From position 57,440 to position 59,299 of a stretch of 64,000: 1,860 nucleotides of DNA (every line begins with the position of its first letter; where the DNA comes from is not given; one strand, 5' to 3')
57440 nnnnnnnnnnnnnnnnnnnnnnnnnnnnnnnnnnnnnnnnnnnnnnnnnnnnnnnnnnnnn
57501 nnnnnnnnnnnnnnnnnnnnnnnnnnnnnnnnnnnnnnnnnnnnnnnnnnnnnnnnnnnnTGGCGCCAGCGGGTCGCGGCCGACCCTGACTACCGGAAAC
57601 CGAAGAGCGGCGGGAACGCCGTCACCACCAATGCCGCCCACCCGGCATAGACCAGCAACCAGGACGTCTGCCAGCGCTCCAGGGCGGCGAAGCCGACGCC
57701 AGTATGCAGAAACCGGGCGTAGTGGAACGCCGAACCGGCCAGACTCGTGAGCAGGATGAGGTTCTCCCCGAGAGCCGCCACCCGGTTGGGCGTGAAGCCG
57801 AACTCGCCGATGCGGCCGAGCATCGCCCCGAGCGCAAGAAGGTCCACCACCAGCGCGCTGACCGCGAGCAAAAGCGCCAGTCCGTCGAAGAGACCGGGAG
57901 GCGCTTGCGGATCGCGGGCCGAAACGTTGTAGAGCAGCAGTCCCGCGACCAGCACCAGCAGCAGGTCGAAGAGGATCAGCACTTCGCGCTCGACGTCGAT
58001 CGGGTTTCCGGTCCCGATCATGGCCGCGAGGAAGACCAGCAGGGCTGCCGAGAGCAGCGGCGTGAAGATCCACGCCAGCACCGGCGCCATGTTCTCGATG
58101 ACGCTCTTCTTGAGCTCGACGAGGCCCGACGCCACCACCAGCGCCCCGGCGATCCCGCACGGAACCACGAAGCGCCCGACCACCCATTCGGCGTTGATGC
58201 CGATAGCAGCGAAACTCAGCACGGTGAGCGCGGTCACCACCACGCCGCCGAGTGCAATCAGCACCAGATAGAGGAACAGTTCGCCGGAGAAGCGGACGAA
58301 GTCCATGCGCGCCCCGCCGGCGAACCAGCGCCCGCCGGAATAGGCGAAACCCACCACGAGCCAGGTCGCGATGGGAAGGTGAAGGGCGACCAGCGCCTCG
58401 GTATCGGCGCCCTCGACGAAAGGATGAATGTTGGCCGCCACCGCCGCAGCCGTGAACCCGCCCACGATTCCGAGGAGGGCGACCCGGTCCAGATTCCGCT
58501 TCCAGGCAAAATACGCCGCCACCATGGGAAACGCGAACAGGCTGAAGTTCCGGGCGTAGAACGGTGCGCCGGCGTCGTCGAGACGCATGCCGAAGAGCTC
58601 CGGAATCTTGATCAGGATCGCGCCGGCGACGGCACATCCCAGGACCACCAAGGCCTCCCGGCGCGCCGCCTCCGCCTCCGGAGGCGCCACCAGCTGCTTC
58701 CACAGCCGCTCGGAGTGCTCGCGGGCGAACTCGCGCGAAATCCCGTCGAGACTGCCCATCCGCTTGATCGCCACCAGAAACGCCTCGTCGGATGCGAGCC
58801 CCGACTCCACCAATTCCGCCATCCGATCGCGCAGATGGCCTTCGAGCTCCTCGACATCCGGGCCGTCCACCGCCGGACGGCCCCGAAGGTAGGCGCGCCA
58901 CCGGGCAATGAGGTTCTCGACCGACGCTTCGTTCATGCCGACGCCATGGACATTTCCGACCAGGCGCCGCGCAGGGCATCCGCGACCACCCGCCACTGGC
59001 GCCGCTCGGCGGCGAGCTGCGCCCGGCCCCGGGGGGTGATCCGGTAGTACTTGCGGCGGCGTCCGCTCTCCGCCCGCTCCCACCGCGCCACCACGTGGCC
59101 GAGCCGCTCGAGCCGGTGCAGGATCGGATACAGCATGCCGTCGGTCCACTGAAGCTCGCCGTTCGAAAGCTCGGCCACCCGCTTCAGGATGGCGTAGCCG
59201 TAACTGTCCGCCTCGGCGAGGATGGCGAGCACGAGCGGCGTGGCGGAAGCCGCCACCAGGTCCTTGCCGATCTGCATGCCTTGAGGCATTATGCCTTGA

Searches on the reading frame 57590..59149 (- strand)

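Call 49: search_protein_families(library=ncbifam, proteins=[window:57590-59149:-], max_evalue=1e-10)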
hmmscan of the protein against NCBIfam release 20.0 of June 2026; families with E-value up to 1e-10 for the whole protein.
window:57590-59149:- (519 aa): 1 family
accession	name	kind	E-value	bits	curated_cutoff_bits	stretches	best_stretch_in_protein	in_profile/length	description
NF038403.1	perm_prefix_1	domain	1.6e-11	43.9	30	1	84-141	1-58/59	permease prefix domain 1-containing protein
